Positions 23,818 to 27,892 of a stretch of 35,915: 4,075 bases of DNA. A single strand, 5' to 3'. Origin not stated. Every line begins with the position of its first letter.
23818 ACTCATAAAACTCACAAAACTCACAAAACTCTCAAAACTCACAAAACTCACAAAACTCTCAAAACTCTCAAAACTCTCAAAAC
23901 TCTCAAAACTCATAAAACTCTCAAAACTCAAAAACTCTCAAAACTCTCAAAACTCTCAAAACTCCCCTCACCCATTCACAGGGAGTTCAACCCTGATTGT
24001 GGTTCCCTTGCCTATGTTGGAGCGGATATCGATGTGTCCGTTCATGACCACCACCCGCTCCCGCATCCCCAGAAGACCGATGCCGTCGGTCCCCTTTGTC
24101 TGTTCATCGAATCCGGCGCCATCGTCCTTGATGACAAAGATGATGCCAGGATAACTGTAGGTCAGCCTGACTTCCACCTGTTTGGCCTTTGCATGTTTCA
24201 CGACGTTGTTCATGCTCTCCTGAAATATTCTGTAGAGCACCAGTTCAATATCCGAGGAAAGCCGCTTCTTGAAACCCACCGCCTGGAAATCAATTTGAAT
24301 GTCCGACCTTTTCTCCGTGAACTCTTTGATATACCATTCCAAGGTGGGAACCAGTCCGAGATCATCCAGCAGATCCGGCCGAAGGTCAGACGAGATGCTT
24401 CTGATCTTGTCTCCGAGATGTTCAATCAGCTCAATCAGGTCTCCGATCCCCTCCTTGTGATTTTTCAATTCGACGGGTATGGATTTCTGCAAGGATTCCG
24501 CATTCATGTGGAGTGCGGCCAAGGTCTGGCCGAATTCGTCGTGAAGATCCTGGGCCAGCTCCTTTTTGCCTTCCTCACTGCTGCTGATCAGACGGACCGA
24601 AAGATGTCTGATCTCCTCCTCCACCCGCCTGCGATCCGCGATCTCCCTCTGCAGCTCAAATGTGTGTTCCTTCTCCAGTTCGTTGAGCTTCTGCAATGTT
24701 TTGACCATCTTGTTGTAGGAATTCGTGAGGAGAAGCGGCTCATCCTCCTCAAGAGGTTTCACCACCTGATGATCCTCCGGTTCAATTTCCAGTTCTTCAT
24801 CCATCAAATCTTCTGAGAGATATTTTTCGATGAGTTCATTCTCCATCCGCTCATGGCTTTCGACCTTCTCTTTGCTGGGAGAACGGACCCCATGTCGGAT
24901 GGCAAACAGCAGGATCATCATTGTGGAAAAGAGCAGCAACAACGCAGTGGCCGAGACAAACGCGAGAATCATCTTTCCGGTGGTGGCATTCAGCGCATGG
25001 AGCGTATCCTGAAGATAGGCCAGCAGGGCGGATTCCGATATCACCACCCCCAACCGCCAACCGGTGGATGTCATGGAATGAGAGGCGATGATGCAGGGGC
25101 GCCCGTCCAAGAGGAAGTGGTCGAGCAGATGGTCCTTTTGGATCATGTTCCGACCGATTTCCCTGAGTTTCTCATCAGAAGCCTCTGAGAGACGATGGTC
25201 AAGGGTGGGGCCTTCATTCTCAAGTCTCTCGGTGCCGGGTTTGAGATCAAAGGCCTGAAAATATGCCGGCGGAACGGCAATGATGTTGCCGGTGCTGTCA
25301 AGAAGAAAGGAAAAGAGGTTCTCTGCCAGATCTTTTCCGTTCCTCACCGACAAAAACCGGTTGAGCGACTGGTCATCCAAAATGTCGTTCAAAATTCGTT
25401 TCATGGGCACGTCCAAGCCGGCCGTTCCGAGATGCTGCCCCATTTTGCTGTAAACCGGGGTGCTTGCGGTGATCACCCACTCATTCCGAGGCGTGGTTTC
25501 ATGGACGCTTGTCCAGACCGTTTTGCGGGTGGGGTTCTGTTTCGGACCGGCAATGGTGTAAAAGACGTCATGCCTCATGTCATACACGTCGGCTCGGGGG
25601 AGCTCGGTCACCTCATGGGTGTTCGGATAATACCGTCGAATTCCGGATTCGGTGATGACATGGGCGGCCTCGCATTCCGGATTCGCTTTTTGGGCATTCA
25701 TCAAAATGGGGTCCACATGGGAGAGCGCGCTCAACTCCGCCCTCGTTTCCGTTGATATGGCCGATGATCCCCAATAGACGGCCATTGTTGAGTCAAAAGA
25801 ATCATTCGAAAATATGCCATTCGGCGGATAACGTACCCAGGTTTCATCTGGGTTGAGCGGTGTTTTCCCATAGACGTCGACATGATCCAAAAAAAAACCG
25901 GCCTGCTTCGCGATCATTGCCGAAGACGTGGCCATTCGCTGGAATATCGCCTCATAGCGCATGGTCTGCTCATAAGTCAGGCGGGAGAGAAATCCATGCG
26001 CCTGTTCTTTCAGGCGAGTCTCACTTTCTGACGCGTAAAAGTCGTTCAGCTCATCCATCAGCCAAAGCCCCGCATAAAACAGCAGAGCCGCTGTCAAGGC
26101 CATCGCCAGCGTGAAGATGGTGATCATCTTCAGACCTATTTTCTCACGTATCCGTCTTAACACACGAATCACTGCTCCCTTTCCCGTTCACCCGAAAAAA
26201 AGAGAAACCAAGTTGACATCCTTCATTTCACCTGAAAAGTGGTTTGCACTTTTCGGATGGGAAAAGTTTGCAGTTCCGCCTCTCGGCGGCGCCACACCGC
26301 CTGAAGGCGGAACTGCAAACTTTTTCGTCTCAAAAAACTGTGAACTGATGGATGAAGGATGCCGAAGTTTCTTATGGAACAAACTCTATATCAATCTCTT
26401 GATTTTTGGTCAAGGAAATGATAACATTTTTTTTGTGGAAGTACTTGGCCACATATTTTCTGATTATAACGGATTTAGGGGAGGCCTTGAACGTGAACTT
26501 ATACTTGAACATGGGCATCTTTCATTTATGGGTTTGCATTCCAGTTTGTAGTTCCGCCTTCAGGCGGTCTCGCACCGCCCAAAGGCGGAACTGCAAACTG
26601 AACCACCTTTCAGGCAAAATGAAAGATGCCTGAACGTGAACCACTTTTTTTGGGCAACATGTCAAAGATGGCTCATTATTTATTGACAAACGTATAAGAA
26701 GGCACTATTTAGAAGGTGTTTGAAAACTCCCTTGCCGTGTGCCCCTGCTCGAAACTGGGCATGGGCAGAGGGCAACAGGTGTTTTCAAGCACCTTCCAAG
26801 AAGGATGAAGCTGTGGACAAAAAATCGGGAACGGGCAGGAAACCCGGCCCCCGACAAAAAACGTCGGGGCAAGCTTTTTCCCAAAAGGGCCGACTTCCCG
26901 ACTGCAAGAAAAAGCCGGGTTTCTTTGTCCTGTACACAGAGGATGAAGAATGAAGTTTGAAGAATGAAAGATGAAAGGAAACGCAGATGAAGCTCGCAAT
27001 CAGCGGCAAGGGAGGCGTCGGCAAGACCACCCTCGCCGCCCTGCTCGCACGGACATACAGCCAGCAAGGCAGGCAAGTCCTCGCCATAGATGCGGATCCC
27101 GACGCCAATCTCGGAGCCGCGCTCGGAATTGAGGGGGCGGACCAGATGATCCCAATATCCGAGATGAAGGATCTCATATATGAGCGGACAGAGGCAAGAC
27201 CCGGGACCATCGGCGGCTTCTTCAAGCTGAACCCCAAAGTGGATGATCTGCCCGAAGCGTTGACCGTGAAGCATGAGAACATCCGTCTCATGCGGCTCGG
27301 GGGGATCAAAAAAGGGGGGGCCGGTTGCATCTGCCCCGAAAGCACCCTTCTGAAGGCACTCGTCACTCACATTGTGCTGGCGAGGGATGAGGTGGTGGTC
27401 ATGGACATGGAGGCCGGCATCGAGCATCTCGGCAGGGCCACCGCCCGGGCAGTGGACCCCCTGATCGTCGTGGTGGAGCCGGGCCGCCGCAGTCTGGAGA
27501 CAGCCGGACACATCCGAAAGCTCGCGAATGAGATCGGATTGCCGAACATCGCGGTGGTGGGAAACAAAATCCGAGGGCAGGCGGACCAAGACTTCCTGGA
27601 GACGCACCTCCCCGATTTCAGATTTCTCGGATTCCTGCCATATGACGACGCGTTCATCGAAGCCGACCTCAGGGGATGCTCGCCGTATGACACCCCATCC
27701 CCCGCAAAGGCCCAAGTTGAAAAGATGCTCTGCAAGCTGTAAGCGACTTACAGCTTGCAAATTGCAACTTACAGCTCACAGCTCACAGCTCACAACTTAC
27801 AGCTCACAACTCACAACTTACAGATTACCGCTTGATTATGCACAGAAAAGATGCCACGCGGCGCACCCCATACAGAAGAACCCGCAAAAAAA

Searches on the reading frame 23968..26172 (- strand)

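Call 35: search_protein_families(library=pfam, proteins=[window:23968-26172:-], max_evalue=0.00001)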
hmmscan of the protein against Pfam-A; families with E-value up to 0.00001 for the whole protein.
window:23968-26172:- (734 aa): 3 families
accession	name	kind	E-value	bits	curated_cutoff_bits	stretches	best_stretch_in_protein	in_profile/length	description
PF02518.31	HATPase_c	-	3.2e-14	53.8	26.4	1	644-732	4-109/111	Histidine kinase-, DNA gyrase B-, and HSP90-like ATPase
PF07730.19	HisKA_3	-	5e-10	40.2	24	1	537-601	3-67/68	Histidine kinase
PF02743.24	dCache_1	-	8.7e-10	39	45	1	186-377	87-240/240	Cache domain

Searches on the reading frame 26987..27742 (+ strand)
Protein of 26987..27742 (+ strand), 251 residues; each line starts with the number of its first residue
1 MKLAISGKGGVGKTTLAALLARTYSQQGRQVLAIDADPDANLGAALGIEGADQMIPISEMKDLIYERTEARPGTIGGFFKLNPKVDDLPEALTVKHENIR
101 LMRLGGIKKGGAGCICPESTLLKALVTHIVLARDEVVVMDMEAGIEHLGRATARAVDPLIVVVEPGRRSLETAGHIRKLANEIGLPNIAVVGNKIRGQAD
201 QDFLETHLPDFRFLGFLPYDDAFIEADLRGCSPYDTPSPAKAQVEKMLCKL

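Call 35: search_protein_families(library=pfam, proteins=[window:26987-27742:+], max_evalue=0.00001)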
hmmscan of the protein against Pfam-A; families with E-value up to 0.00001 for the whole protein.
window:26987-27742:+ (251 aa): 4 families
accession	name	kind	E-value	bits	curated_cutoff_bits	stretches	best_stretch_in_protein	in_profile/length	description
PF01656.29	CbiA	-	1e-20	74.4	25.4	1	4-230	3-122/125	CobQ/CobB/MinD/ParA nucleotide binding domain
PF13614.12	AAA_31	-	2.3e-11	44.4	27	1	7-59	9-61/177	AAA domain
PF02374.21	ArsA_ATPase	-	4.1e-09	36.5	24.3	1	4-55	5-56/305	Anion-transporting ATPase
PF10609.15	ParA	-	3.9e-08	33.5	27.1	1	4-37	8-41/246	NUBPL iron-transfer P-loop NTPase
